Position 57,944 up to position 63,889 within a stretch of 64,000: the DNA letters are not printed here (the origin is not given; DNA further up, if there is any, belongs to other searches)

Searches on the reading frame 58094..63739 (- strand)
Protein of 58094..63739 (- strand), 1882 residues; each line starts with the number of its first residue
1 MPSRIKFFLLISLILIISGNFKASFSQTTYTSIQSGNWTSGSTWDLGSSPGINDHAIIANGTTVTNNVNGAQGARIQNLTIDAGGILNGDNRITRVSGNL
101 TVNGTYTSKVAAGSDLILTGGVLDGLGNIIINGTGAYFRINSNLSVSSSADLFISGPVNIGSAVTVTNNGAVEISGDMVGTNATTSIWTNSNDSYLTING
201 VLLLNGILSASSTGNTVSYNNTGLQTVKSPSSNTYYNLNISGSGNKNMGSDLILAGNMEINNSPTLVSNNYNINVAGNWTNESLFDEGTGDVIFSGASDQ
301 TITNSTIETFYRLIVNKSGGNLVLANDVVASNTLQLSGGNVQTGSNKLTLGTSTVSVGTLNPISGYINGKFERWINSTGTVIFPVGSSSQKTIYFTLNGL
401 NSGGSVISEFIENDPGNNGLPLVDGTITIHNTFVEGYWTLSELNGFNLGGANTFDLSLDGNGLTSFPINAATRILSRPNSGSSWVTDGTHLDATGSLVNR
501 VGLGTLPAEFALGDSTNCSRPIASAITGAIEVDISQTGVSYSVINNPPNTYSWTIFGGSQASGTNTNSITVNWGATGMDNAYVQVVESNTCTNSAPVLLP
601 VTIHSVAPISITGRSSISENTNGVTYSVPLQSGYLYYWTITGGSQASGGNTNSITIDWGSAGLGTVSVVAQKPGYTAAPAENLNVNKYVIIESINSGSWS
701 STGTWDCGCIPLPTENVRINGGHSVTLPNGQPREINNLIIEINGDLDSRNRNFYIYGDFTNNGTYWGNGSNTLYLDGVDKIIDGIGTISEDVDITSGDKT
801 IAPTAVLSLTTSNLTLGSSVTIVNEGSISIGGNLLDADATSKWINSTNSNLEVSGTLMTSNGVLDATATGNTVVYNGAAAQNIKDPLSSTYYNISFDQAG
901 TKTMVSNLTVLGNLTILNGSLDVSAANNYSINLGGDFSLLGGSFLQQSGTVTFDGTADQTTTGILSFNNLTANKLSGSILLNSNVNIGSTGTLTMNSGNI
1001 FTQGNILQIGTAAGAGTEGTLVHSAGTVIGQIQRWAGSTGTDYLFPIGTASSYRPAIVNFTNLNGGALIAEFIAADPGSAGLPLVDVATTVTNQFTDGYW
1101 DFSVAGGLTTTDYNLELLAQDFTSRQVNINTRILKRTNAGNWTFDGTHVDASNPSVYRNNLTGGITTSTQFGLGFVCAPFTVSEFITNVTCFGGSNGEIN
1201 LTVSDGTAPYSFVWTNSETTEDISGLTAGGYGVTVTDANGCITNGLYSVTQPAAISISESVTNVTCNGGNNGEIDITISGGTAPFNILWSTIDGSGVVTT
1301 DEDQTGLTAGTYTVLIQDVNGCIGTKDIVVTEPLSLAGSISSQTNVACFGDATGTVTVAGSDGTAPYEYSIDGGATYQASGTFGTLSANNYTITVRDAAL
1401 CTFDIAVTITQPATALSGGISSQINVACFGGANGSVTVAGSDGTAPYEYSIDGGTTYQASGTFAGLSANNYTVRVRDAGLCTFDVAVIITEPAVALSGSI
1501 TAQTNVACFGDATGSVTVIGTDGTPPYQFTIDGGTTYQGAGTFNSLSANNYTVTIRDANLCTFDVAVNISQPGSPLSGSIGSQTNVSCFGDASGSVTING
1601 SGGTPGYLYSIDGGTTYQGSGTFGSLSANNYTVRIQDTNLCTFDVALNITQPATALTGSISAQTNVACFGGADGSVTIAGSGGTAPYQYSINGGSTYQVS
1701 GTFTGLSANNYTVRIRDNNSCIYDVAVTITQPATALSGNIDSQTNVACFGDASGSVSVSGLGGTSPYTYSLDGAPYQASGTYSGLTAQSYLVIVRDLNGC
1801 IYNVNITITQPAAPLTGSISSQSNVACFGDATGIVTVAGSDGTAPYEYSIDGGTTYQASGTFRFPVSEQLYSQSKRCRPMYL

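Call 12: search_protein_families(library=pfam, proteins=[window:58094-63739:-], max_evalue=0.001)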
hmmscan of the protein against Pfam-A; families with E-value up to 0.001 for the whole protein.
window:58094-63739:- (1882 aa): 2 families
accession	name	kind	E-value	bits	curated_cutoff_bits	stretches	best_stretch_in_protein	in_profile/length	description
PF13573.12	SprB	-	4.1e-81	266.8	28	9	1259-1293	2-36/37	SprB repeat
PF19408.5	PKD_6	-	9.3e-13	48.8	25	2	607-672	4-70/82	PKD-like domain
